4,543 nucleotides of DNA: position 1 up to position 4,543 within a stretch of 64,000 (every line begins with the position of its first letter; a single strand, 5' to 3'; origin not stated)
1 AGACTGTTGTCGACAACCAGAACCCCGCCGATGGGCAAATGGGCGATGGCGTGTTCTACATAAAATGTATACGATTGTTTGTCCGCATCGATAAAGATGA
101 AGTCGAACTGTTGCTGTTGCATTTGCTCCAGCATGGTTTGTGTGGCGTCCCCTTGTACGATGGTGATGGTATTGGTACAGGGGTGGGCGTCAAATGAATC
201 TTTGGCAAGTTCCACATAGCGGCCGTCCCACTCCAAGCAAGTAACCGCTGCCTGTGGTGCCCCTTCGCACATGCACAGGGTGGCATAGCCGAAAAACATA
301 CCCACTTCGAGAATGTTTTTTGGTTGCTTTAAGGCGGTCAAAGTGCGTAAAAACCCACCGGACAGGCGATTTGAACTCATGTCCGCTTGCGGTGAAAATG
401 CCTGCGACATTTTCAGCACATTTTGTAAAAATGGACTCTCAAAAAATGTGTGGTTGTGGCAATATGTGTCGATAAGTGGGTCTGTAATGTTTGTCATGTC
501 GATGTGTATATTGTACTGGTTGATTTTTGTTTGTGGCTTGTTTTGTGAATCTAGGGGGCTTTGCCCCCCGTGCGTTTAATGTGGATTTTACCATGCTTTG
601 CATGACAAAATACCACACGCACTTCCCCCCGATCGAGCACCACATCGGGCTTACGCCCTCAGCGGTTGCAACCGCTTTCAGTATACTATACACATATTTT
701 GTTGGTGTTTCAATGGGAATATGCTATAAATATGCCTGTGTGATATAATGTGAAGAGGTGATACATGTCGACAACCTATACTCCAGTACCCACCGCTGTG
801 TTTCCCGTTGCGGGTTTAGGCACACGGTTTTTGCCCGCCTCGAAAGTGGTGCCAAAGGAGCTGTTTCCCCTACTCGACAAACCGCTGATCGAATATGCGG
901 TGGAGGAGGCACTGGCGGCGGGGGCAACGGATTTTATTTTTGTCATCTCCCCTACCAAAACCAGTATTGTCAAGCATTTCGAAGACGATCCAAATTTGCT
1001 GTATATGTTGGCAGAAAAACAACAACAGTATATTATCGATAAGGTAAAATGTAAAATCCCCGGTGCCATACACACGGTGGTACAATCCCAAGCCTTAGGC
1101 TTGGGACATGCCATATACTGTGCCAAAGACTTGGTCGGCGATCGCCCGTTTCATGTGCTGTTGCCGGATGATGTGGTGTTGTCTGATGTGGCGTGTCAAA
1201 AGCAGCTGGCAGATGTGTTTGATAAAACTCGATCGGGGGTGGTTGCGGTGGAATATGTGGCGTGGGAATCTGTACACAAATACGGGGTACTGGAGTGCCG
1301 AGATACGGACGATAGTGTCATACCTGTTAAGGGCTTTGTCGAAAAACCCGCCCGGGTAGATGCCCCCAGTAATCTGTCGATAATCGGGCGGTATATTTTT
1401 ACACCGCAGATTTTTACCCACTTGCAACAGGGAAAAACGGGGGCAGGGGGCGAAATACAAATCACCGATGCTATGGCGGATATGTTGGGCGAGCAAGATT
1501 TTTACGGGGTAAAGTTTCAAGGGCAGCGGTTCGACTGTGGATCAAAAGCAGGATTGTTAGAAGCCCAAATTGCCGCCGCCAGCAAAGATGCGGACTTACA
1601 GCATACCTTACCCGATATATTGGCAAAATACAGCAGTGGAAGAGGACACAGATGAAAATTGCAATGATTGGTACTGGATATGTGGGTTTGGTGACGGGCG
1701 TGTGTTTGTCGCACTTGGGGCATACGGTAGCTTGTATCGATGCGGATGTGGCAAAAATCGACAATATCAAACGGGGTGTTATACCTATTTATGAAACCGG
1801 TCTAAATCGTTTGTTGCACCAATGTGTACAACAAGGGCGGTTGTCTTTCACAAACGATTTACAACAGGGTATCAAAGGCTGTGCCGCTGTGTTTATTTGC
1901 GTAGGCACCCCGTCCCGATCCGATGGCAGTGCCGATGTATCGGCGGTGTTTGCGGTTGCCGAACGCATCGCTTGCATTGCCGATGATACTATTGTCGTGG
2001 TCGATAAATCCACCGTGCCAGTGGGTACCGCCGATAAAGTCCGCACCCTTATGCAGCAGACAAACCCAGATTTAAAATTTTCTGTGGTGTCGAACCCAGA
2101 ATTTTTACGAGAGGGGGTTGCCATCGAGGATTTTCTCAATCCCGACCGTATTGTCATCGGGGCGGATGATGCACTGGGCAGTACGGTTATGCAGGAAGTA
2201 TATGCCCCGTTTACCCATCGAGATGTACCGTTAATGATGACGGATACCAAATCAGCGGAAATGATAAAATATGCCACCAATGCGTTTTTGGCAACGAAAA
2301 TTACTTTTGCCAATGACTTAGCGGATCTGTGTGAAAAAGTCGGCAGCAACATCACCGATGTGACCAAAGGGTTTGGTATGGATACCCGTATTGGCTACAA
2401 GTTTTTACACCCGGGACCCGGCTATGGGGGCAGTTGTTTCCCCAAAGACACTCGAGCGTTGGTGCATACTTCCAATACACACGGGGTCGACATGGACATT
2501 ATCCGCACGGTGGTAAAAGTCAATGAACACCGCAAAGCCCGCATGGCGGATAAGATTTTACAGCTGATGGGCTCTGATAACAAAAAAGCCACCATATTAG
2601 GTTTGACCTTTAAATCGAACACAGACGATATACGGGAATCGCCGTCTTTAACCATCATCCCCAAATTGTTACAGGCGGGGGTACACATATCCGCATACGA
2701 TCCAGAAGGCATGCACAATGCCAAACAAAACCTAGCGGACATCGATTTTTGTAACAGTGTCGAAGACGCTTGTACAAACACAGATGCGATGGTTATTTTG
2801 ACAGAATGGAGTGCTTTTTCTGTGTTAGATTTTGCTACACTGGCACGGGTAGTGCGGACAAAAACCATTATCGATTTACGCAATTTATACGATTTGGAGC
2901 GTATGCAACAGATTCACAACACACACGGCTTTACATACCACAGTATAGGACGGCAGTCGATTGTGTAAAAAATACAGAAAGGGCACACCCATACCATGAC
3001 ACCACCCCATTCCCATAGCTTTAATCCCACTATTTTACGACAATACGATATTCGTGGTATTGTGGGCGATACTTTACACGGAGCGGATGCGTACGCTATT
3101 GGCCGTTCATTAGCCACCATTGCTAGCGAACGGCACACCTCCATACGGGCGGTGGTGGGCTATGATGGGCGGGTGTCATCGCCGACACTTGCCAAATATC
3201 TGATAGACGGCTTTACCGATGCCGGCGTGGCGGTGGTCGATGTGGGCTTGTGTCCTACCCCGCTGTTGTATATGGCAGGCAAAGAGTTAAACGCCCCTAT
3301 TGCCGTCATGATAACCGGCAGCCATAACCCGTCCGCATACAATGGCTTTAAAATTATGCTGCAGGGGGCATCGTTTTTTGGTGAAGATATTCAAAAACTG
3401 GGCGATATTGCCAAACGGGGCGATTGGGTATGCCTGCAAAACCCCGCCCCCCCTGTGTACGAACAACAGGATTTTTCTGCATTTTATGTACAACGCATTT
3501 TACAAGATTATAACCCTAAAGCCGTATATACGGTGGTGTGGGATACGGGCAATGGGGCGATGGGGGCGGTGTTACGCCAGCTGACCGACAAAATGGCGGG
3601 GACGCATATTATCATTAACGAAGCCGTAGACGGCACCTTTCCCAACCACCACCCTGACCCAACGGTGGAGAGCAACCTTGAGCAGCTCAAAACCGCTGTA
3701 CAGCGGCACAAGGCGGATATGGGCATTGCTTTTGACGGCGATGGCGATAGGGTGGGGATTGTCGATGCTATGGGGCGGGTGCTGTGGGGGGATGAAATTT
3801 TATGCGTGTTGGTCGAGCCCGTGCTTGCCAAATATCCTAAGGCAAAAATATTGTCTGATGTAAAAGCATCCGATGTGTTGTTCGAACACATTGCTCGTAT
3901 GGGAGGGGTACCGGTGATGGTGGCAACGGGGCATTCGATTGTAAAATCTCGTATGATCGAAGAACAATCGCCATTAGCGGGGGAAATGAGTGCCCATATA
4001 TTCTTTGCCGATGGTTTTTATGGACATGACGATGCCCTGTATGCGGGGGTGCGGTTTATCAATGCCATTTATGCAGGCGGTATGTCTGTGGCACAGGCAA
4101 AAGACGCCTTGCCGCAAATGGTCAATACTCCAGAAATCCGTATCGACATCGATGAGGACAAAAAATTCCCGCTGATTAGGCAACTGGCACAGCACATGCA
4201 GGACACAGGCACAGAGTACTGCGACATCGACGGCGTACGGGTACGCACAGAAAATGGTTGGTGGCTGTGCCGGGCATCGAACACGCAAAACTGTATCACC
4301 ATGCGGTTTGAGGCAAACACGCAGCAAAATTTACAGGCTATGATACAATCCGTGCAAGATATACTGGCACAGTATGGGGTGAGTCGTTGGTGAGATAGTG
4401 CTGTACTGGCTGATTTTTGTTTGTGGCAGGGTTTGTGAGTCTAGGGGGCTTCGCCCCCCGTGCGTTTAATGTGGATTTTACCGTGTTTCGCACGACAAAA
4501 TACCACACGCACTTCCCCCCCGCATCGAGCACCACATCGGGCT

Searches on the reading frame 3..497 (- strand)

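Call 66: search_protein_families(library=pfam, proteins=[window:3-497:-], max_evalue=0.001)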
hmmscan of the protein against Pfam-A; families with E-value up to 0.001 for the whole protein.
window:3-497:- (165 aa): 6 families
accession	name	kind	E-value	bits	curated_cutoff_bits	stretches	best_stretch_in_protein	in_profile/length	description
PF01596.23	Methyltransf_3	-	3.1e-26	92.4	22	1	20-164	7-154/204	O-methyltransferase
PF13578.12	Methyltransf_24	-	1.5e-12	48.7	26.3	1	63-164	1-104/105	Methyltransferase domain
PF13649.12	Methyltransf_25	-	6.1e-05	24.1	27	1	62-136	1-70/97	Methyltransferase domain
PF05175.20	MTS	-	8.5e-05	22.7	23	1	50-135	24-103/170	Methyltransferase small domain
PF01135.25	PCMT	-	0.00012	22.3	20.3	1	17-140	37-152/210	Protein-L-isoaspartate(D-aspartate) O-methyltransferase (PCMT)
PF02390.23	Methyltransf_4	-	0.00057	19.8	24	1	61-136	4-78/173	Putative methyltransferase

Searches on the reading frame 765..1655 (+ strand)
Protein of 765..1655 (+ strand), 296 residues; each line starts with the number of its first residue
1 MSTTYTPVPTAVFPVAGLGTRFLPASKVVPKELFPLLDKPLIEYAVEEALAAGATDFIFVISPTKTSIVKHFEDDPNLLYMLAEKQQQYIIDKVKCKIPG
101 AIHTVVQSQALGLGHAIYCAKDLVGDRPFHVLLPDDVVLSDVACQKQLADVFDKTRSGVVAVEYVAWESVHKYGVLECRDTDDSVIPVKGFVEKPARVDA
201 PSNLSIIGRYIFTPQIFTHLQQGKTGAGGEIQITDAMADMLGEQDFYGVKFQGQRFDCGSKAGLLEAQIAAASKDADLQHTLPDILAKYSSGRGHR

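Call 66: search_protein_families(library=pfam, proteins=[window:765-1655:+], max_evalue=0.001)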
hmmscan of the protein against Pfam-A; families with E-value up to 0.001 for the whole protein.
window:765-1655:+ (296 aa): 2 families
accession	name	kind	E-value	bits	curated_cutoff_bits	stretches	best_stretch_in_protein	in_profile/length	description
PF00483.29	NTP_transferase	-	2.4e-27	96.6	21.2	1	16-270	7-241/245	Nucleotidyl transferase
PF12804.13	NTP_transf_3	-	0.00026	21.6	27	0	15-164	5-123/160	MobA-like NTP transferase domain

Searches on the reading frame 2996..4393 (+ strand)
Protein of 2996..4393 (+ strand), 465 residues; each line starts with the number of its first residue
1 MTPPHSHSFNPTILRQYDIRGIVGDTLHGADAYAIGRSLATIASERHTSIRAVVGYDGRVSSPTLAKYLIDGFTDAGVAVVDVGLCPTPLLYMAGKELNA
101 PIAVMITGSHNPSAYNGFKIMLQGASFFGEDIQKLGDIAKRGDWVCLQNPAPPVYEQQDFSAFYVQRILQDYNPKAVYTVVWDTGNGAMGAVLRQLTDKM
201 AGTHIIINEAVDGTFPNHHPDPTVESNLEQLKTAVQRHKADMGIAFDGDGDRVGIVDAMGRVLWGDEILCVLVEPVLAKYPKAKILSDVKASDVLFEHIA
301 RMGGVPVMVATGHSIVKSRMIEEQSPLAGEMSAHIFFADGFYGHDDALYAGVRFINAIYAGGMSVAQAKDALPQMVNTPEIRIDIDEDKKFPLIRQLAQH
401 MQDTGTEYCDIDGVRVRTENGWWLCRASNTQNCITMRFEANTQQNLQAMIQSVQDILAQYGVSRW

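Call 66: search_protein_families(library=pfam, proteins=[window:2996-4393:+], max_evalue=0.001)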
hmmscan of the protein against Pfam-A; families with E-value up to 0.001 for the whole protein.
window:2996-4393:+ (465 aa): 5 families
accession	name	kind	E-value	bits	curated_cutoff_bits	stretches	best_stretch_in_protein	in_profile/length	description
PF02878.22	PGM_PMM_I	-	3.9e-33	114.5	22.5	1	14-142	4-134/138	Phosphoglucomutase/phosphomannomutase, alpha/beta/alpha domain I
PF02879.22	PGM_PMM_II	-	7.8e-22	78.2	29.3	1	164-260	3-103/103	Phosphoglucomutase/phosphomannomutase, alpha/beta/alpha domain II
PF02880.22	PGM_PMM_III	-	2.7e-17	63.4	20.7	1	264-374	1-113/115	Phosphoglucomutase/phosphomannomutase, alpha/beta/alpha domain III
PF00408.26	PGM_PMM_IV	-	4.5e-09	36.7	23.1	1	380-452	1-64/68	Phosphoglucomutase/phosphomannomutase, C-terminal domain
PF21938.1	CAP_N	-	0.00051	20.6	27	0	143-182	96-136/159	CAP, N-terminal domain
